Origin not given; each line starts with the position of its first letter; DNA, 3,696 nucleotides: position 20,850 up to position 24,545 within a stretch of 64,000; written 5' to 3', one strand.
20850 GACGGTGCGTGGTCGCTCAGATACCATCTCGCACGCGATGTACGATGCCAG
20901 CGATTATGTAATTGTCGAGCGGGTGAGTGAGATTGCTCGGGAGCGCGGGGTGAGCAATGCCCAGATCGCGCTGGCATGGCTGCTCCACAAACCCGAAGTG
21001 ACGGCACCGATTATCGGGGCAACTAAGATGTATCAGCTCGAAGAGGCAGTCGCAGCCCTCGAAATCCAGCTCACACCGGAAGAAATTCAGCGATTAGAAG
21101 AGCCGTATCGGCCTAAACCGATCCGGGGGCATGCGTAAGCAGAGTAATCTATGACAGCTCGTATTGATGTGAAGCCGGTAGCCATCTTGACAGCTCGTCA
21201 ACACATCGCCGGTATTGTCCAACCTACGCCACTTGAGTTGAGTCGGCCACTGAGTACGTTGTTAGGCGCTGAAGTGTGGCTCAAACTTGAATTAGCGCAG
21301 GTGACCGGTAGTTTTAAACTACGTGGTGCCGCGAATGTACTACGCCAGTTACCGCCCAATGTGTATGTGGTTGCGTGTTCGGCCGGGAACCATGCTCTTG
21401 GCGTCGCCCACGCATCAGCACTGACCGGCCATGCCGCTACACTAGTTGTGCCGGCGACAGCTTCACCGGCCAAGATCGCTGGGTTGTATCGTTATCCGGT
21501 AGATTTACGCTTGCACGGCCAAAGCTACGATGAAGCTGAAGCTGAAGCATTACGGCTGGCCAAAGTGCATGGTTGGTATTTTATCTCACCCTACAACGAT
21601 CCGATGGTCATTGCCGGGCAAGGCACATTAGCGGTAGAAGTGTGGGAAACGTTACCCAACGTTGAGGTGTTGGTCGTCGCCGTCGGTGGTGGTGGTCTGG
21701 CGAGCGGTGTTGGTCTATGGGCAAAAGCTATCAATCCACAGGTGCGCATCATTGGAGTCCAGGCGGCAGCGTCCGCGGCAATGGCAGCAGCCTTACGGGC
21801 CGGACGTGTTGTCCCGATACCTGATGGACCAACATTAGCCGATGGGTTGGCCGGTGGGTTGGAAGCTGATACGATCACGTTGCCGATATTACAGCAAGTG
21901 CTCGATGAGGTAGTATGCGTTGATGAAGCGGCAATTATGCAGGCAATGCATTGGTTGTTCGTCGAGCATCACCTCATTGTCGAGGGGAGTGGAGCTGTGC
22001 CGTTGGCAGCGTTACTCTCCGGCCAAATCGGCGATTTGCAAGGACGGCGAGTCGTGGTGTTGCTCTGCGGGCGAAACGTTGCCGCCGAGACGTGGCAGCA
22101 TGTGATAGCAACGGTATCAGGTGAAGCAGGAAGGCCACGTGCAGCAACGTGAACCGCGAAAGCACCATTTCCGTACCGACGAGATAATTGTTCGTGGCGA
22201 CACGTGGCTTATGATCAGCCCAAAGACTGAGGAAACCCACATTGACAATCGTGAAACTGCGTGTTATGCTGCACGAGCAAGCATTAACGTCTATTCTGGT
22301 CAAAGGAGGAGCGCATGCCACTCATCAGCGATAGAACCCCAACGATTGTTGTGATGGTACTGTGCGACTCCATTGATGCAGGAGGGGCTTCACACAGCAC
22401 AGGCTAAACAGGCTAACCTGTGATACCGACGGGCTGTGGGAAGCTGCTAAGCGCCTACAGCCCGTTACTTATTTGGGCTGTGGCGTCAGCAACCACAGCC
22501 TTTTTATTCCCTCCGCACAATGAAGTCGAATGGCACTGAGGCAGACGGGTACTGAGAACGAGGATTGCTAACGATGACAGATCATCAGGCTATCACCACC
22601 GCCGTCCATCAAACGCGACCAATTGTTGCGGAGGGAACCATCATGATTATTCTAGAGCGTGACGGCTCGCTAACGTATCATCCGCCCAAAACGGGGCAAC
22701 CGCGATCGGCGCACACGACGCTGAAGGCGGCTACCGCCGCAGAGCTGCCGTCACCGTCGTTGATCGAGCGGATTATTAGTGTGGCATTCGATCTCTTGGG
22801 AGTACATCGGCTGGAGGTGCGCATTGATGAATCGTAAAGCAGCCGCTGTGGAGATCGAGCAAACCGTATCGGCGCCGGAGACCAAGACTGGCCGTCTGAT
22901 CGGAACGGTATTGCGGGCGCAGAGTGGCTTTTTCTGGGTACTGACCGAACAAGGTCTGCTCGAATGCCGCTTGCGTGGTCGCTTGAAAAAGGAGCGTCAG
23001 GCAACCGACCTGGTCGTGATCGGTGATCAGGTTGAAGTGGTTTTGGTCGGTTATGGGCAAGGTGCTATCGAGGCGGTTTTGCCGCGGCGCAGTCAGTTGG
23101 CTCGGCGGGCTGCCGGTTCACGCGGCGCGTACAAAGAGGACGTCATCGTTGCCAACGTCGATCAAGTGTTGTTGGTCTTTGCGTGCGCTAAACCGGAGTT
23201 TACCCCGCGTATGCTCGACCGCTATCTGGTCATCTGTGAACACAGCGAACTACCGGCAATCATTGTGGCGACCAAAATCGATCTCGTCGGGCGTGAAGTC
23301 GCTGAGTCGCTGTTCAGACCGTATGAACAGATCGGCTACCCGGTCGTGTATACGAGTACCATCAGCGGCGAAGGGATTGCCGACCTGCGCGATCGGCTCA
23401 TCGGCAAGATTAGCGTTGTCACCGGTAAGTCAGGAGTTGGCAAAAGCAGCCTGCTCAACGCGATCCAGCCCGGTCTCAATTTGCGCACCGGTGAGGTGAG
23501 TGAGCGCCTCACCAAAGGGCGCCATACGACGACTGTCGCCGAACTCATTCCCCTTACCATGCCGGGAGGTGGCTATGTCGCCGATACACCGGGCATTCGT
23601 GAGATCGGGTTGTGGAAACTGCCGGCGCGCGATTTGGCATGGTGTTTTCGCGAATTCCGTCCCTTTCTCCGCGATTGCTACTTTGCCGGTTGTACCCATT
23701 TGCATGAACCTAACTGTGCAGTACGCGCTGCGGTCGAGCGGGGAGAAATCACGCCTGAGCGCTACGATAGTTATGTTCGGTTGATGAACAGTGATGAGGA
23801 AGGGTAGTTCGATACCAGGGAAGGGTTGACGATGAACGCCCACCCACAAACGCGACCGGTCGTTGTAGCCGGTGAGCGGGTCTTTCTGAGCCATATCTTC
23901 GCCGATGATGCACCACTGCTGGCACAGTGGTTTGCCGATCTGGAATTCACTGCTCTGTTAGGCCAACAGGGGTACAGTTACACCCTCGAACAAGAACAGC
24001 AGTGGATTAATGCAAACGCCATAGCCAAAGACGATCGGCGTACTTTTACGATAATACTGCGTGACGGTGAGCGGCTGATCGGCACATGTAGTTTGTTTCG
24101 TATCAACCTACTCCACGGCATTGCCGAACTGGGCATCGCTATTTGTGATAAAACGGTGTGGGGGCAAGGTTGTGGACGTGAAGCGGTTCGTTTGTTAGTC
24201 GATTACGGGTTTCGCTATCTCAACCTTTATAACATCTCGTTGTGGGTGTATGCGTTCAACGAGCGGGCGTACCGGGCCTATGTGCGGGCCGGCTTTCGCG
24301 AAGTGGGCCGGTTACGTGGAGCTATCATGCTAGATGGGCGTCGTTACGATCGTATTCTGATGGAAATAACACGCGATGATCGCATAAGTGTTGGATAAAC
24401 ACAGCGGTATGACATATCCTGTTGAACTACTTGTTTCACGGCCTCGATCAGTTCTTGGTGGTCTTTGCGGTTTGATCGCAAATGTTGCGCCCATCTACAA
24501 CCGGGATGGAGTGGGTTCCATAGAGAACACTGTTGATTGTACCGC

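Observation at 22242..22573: Candidate translation-coupled attenuator (leader peptide plus alternative hairpins) controlling the rsgA operon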

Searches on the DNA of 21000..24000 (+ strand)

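Call 3: search_rna_families(source=window, start=21000, end=24000, threshold=evalue, max_evalue=10, show_alignments=3)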
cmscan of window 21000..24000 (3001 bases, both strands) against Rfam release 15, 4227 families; matches with E-value up to 10: 1.
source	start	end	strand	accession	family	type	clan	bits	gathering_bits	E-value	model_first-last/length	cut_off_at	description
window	21030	21092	-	RF01962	RMST_1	Gene; lncRNA;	-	17.5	40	0.65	1-61/61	no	Rhabdomyosarcoma 2 associated transcript conserved region 1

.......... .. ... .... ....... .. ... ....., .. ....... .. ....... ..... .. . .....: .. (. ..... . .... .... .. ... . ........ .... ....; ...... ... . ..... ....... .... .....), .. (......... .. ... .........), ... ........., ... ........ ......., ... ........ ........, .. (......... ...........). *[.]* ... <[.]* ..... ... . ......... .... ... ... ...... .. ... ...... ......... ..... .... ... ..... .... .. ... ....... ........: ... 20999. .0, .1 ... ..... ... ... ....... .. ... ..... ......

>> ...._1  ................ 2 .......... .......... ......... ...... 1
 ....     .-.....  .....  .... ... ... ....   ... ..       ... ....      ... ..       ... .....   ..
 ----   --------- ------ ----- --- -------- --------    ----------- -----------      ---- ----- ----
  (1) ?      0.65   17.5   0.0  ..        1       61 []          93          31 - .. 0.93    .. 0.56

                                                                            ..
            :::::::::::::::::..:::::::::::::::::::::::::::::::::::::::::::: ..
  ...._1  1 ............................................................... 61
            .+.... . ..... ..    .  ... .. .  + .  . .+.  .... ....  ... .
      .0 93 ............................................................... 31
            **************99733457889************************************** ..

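Call 60: search_rna_families(sources=[L011, L017, L027, L025, L004], threshold=evalue, max_evalue=1)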
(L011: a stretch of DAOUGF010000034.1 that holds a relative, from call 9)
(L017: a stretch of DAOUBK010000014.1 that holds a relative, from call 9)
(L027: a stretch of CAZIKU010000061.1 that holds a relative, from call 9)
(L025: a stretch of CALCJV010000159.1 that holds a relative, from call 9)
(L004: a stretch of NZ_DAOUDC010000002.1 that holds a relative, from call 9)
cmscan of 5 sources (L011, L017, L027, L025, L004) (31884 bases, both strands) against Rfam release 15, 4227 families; matches with E-value up to 1: 0.
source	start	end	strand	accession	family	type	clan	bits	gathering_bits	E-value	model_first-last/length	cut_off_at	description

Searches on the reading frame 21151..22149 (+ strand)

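Call 20: search_protein_families(library=pfam, proteins=[window:21151-22149:+], max_evalue=0.1)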
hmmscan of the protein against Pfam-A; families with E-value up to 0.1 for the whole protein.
window:21151-22149:+ (333 aa): 1 family
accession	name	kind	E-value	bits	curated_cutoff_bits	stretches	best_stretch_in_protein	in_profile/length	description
PF00291.31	PALP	-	9.7e-78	261.9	35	1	22-307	4-295/295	Pyridoxal-phosphate dependent enzyme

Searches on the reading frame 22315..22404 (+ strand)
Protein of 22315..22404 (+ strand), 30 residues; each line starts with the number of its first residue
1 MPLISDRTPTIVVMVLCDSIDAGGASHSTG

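Call 20: search_protein_families(library=pfam, proteins=[window:22315-22404:+], max_evalue=0.1)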
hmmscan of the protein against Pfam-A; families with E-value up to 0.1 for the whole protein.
seq(30 aa): 0 families

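Call 21: search_protein_families(library=ncbifam, proteins=[window:22315-22404:+], max_evalue=0.1)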
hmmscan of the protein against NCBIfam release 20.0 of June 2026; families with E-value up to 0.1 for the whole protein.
seq(30 aa): 0 families

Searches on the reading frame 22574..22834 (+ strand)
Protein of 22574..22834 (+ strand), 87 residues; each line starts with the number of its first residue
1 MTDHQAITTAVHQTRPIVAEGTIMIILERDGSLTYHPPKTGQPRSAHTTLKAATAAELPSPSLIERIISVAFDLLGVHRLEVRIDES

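Call 20: search_protein_families(library=pfam, proteins=[window:22574-22834:+], max_evalue=0.1)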
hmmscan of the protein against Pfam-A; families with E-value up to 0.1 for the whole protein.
window:22574-22834:+ (87 aa): 0 families

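Call 21: search_protein_families(library=ncbifam, proteins=[window:22574-22834:+], max_evalue=0.1)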
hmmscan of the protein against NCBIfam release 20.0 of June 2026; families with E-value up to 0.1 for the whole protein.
window:22574-22834:+ (87 aa): 0 families

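Call 54: find_homologous_proteins(query=window:22574-22834:+, max_evalue=0.001)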
Query window:22574-22834:+ (87 aa): 5 proteins with E <= 0.001 among 6 candidates.
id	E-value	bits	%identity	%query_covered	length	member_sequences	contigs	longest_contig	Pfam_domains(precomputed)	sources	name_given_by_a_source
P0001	1.7e-45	170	95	100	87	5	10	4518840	-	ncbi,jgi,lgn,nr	ncbi:MAG: hypothetical protein D6823_00365 [Chloroflexi bacterium]|jgi:hypothetical protein|nr:MAG: 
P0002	7.6e-29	117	69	100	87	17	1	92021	-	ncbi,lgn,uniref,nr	ncbi:hypothetical protein [Chloroflexus sp.]|uniref:hypothetical protein n=1 Tax=Chloroflexus sp. Ta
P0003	9.3e-27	110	67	100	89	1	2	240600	-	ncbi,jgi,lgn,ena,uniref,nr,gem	ncbi:hypothetical protein [Chloroflexus sp.]|uniref:hypothetical protein n=1 Tax=Chloroflexus sp. Ta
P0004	1.5e-20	90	56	100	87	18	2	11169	-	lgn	-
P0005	1.0e-19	88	58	100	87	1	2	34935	-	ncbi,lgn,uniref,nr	ncbi:hypothetical protein [Chloroflexus sp.]|uniref:hypothetical protein n=1 Tax=Chloroflexus sp. Ta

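Call 74: predict_structure(alignment_id=A5)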
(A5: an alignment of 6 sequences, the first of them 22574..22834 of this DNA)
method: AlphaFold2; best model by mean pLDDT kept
length: 87 residues; sequences in the alignment: 6
mean_pLDDT: 47.5   pTM: 0.31
mean pLDDT of the five models: 47.5, 47.0, 46.7, 46.4, 45.7
residues with pLDDT >= 90: 0; 70-90: 0; 50-70: 36; < 50: 51
segments of 3 or more residues with pLDDT < 50: 1-23, 29-38, 41-54, 85-87
pLDDT, mean of each block of 10 residues (from residue 1): 36 32 50 48 42 51 66 56 48
secondary structure, 60 per line:
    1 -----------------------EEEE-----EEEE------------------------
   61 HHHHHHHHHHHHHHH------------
elements in order: E24-27 E33-36 H61-75

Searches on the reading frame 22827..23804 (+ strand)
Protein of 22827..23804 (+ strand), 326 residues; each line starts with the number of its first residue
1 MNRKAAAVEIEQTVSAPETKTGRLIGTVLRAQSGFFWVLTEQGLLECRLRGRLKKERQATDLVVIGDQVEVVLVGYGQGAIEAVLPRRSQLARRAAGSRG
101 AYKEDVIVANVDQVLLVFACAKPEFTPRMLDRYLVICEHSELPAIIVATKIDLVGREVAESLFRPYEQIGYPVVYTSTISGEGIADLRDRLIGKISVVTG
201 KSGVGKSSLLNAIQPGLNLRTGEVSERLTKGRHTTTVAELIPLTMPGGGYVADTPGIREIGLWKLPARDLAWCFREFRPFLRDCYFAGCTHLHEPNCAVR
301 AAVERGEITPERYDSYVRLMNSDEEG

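Call 9: find_related_loci(query=window:22827-23804:+, collection=genome_contigs, flank=3000)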
Query window:22827-23804:+ (326 aa) in genome_contigs; peptide patterns used: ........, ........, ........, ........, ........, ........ (x = any residue, [..] = any of these).
101 stretches matched a pattern; 33 encode a relative of the query (tblastn E <= 1e-3); 33 distinct loci.
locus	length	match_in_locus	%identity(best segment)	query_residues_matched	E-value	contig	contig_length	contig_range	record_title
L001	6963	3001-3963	88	1-324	0e+0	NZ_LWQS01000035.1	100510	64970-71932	Chloroflexus islandicus strain isl-2 NODE_17_length_100510_cov_29.7723_ID_5798, whole genome shotgun sequence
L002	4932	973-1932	87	1-324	0e+0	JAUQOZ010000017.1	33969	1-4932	MAG: Chloroflexota bacterium isolate DRC.bins.10.201705 NODE_975_length_33969_cov_4.57148, whole genome shotgun sequence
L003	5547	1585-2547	87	1-325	0e+0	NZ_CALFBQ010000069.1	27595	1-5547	MAG: uncultured Chloroflexus sp. isolate L1_Bin_METABAT__258_1 c_000000592113, whole genome shotgun sequence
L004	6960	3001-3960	86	1-324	3e-179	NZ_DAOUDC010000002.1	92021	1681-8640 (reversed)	MAG: Chloroflexus sp. isolate H89_891 24012, whole genome shotgun sequence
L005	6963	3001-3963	86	1-324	3e-179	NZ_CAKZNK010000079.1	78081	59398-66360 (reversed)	MAG: uncultured Chloroflexus sp. isolate SRR5214706_bin.59_CONCOCT_v1.1_MAG ERZ1744544.203, whole genome shotgun sequenc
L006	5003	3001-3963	86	1-324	1e-179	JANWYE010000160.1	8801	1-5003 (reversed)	MAG: Chloroflexus sp. isolate SKYG63 NODE_160_length_8801_cov_43.978794, whole genome shotgun sequence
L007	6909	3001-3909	87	23-325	9e-174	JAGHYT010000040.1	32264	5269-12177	MAG: Chloroflexus sp. isolate 629F.1 NODE_208_length_32264_cov_11.342637, whole genome shotgun sequence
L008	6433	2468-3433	84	1-325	5e-174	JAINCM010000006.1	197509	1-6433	MAG: Chloroflexus sp. isolate BIN1 1469, whole genome shotgun sequence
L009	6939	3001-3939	84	13-325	3e-172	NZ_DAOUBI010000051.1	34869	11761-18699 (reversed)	MAG: Chloroflexus sp. isolate H69_720 k75_254720, whole genome shotgun sequence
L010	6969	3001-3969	81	1-325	1e-171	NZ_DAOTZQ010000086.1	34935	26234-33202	MAG: Chloroflexus sp. isolate H59_547 k97_147954, whole genome shotgun sequence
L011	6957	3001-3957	74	1-319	2e-154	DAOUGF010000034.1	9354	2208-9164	MAG TPA_asm: Chloroflexaceae bacterium isolate R30_113 k103_1297454, whole genome shotgun sequence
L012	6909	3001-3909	72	15-319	2e-150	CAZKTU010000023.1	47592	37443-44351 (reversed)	MAG TPA_asm: uncultured Oscillochloris sp. isolate SRP242652_co2_165 genome assembly, contig: NODE_908_length_47592_cov_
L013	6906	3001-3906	72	18-319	4e-147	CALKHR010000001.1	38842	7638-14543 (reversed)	MAG TPA_asm: uncultured Roseiflexaceae bacterium isolate SRR5251193_bin.39_CONCOCT_v1.1_MAG genome assembly, contig: ERZ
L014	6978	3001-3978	66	4-325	2e-146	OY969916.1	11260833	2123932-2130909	MAG: uncultured Chloroflexia bacterium isolate MFD01916.bin.3.39 genome assembly, chromosome: 1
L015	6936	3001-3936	72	11-323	4e-145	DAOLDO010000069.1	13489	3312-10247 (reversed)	MAG TPA_asm: Chloroflexaceae bacterium isolate AMR_MDS_0156 NODE_806_length_13489_cov_5.641283, whole genome shotgun seq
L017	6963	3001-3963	66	2-323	1e-142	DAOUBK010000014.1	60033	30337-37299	MAG TPA_asm: Roseiflexus sp. isolate H69_722 k75_313780, whole genome shotgun sequence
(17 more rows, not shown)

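Call 20: search_protein_families(library=pfam, proteins=[window:22827-23804:+, L017:1810-2082:+, L017:2088-3026:+], max_evalue=0.1)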
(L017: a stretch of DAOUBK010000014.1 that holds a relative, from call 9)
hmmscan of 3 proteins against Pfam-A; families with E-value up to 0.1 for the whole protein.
window:22827-23804:+ (326 aa): 12 families
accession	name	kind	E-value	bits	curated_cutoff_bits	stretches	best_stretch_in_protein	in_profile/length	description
PF03193.22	RsgA_GTPase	-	5.1e-56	189.7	30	1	84-263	1-174/174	RsgA GTPase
PF16745.11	RsgA_N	-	4.8e-12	45.9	27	1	26-81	2-54/54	RsgA N-terminal domain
PF01926.29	MMR_HSR1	-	0.00016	22.2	21.9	1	197-258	3-58/113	50S ribosome-binding GTPase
PF20703.3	nSTAND1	-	0.0017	18.5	27.1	1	186-213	25-54/379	Novel STAND NTPase 1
PF00005.33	ABC_tran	-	0.0019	19.2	25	1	193-225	11-46/137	ABC transporter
PF13555.12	AAA_29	-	0.0021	18.2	27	1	195-214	24-43/61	P-loop containing region of AAA domain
PF11602.14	NTPase_P4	-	0.006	16.3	27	1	195-237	113-155/320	ATPase P4 of dsRNA bacteriophage phi-12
PF13191.12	AAA_16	-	0.028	15.4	32.6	1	196-218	27-49/167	AAA ATPase domain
PF00009.33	GTP_EFTU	-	0.045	13.8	26.5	0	109-193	91-184/188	Elongation factor Tu GTP binding domain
PF13476.12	AAA_23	-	0.061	14.4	27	1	194-218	20-44/201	AAA domain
PF13401.12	AAA_22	-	0.091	13.5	27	0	194-218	6-30/130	AAA domain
PF00071.28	Ras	-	0.099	12.7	21.6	0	197-211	3-17/162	Ras family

L017:1810-2082:+ (91 aa): 0 families

L017:2088-3026:+ (313 aa): 10 families
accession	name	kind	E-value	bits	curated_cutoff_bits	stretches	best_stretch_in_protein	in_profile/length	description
PF00005.33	ABC_tran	-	1.4e-31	110.4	25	1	58-202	2-137/137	ABC transporter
PF13304.12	AAA_21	-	3.6e-14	54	27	2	164-233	228-299/304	AAA domain, putative AbiEii toxin, Type IV TA system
PF13555.12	AAA_29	-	1.9e-05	24.8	27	1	63-95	18-50/61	P-loop containing region of AAA domain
PF13476.12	AAA_23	-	0.00086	20.4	27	1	68-93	20-45/201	AAA domain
PF13401.12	AAA_22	-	0.014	16.1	27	0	72-201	10-94/130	AAA domain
PF25199.1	nSTAND_NTPase5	-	0.017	15.4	34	1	63-110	37-83/145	Novel STAND NTPase 5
PF02463.25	SMC_N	-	0.04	13.8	40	0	70-90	27-47/220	RecF/RecN/SMC N terminal domain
PF13175.12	AAA_15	-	0.061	13.4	32.1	0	72-92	28-48/374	AAA ATPase domain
PF13191.12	AAA_16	-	0.062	14.2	32.6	0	65-96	20-52/167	AAA ATPase domain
PF04310.18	MukB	-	0.079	13.1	23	0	71-99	30-58/226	MukB N-terminal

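Call 21: search_protein_families(library=ncbifam, proteins=[L017:1810-2082:+, L017:2088-3026:+, L017:4605-5462:+], max_evalue=0.1)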
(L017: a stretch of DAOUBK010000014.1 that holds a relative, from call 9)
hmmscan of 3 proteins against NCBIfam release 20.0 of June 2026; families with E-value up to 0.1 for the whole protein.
L017:1810-2082:+ (91 aa): 0 families

L017:2088-3026:+ (313 aa): 196 families (the best 25 are shown)
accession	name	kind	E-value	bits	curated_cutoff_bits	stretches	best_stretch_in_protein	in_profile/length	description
TIGR01188.1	drrA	subfamily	4.9e-77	259.2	312.45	1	54-267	6-217/302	daunorubicin resistance ABC transporter, ATP-binding protein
NF033858.1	ABC2_perm_RbbA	equivalog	4.4e-52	177.1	1050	1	55-290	280-507/909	ribosome-associated ATPase/putative transporter RbbA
TIGR03522.1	GldA_ABC_ATP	equivalog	8.2e-46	156.8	402.6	1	55-260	16-218/301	gliding motility-associated ABC transporter ATP-binding subunit GldA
TIGR03864.1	PQQ_ABC_ATP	hypoth_equivalog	9e-45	152.9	302.25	1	55-283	15-235/236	ABC transporter, ATP-binding subunit, PQQ-dependent alcohol dehydrogenase system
NF010059.0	PRK13536.1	equivalog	5.4e-44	150.3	549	1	55-261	57-261/342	nodulation factor ABC transporter ATP-binding protein NodI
TIGR04521.1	ECF_ATPase_2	equivalog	1.7e-43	148.7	330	1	52-260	16-231/279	energy-coupling factor transporter ATPase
NF010060.0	PRK13537.1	equivalog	1.8e-43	148.6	521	1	48-265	22-238/314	nodulation factor ABC transporter ATP-binding protein NodI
TIGR01186.1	proV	subfamily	6e-43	147.3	326.6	1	54-260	6-216/363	betaine/proline/choline family ABC transporter ATP-binding protein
TIGR01288.1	nodI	equivalog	7e-42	143.5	424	1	54-261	17-222/303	nodulation factor ABC transporter ATP-binding protein NodI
TIGR00968.1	3a0106s01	subfamily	2e-37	129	342.75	1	54-261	13-218/237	sulfate ABC transporter ATP-binding protein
TIGR03265.1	PhnT2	equivalog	6.2e-37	127.6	457.7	1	51-260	14-221/353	putative 2-aminoethylphosphonate ABC transporter ATP-binding protein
TIGR04520.1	ECF_ATPase_1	equivalog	1e-36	126.8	315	1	53-261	14-223/269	energy-coupling factor transporter ATPase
TIGR03740.1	galliderm_ABC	subfamily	2e-36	125.7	309.75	1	55-253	14-203/223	lantibiotic protection ABC transporter ATP-binding subunit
NF006987.0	PRK09452.1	equivalog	2.3e-36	125.3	482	1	52-260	28-234/378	spermidine/putrescine ABC transporter ATP-binding protein PotA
TIGR03269.1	met_CoM_red_A2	equivalog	4.6e-36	124.5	517.1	1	55-264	298-518/530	methyl coenzyme M reductase system, component A2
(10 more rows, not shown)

L017:4605-5462:+ (286 aa): 8 families
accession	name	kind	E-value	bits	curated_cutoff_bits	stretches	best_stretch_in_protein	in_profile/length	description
TIGR01247.1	drrB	subfamily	1e-14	54.8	223.05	1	52-246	25-214/236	daunorubicin resistance ABC transporter membrane protein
NF011648.0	PRK15066.1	subfamily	1.5e-12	47.6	225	1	55-267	40-249/257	ABC transporter permease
TIGR00025.1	Mtu_efflux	paralog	5.5e-09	35.9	146.9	1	51-243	16-206/238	ABC transporter efflux protein, DrrB family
NF033858.1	ABC2_perm_RbbA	equivalog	2e-05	22.7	1050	1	97-267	734-902/909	ribosome-associated ATPase/putative transporter RbbA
TIGR03062.1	pip_yhgE_Cterm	subfamily_domain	5.9e-05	22.8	102.2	1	123-262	64-198/208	YhgE/Pip family protein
TIGR00955.1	3a01204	subfamily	0.0059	15.2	736.35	1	134-234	449-548/617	pigment precursor permease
NF038293.1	permease_SagH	equivalog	0.0062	15.4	450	1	97-233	198-333/370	SagH family ABC transporter permease subunit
TIGR01248.1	drrC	subfamily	0.013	15.7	165.65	1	99-234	12-146/152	daunorubicin resistance protein C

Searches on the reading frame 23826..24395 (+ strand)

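Call 20: search_protein_families(library=pfam, proteins=[window:23826-24395:+], max_evalue=0.1)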
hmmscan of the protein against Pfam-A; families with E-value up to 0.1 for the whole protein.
window:23826-24395:+ (190 aa): 7 families
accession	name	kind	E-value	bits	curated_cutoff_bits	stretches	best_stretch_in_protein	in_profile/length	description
PF13302.13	Acetyltransf_3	-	1.4e-21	78.1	25.4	1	18-158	1-138/138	Acetyltransferase (GNAT) domain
PF00583.31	Acetyltransf_1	-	3.5e-11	43.8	20.7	1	52-157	14-116/116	Acetyltransferase (GNAT) family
PF13420.13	Acetyltransf_4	-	1.8e-07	31.7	24.3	1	28-177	8-154/155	Acetyltransferase (GNAT) domain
PF13523.12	Acetyltransf_8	-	0.0005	20.1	27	1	27-162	4-142/145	Acetyltransferase (GNAT) domain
PF13508.13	Acetyltransf_7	-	0.004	17.9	27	1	75-159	5-84/84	Acetyltransferase (GNAT) domain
PF21926.2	FeeM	-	0.007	16.6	27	0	118-164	99-143/158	N-acyl amino acid synthase FeeM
PF13673.13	Acetyltransf_10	-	0.081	13.3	23.6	0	70-162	28-112/128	Acetyltransferase (GNAT) domain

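Call 21: search_protein_families(library=ncbifam, proteins=[window:23826-24395:+], max_evalue=0.1)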
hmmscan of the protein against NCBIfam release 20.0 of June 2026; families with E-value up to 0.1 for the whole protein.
window:23826-24395:+ (190 aa): 18 families
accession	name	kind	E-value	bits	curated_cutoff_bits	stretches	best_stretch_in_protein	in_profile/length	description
NF011709.0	PRK15130.1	equivalog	2.4e-13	50.3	218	1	69-182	55-165/186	spermidine N1-acetyltransferase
TIGR03585.1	PseH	equivalog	3.4e-13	49.9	93.1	1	56-179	37-155/156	UDP-4-amino-4,6-dideoxy-N-acetyl-beta-L-altrosamine N-acetyltransferase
NF040503.1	resist_ArsN1a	equivalog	4.5e-11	42.7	170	1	65-180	40-156/159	arsinothricin resistance N-acetyltransferase ArsN1 family A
NF000507.1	AAC_6p_Ie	exception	4.2e-09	36.7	450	1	19-186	8-182/201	aminoglycoside N-acetyltransferase AAC(6')-Ie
NF033693.0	AAC_6p_Ie_fam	exception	5.1e-07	30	340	1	17-181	6-177/179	AAC(6')-Ie family aminoglycoside N-acetyltransferase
NF000485.1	TlmB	exception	6e-06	25.7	625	1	102-184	87-168/292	bleomycin family antibiotic N-acetyltransferase TlmB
NF000016.1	AAC_6p_Im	exception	0.00019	21.6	350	1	105-181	100-176/178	aminoglycoside N-acetyltransferase AAC(6')-Im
NF040702.1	ileS_w_GNAT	exception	0.00026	18.7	1999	1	71-154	333-414/1100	isoleucine--tRNA ligase, N-acetyltransferase domain-containing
NF008072.0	PRK10809.1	equivalog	0.00047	19.9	190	1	74-185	77-189/194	ribosomal protein S5-alanine N-acetyltransferase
NF000431.1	AAC_6p_Ian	exception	0.00061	19.3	400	1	102-180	96-174/190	aminoglycoside N-acetyltransferase AAC(6')-Ian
NF000225.3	AAC_6p_Strep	exception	0.00064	19.7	250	1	110-181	77-150/156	aminoglycoside 6'-N-acetyltransferase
NF012165.0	AAC_6p_set_A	equivalog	0.0011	18.8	280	1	102-160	92-150/177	aminoglycoside 6'-N-acetyltransferase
NF033151.0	AAC_6p_A10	exception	0.0013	18.7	400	1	105-181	100-176/178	AAC(6')-I family aminoglycoside 6'-N-acetyltransferase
NF007539.0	PRK10151.1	equivalog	0.0029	17.2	184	1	57-176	51-169/179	50S ribosomal protein L7/L12-serine acetyltransferase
TIGR04431.1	N6_acetyl_AAC6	equivalog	0.0032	17.1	260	1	102-159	99-156/184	AacA4 family aminoglycoside N(6')-acetyltransferase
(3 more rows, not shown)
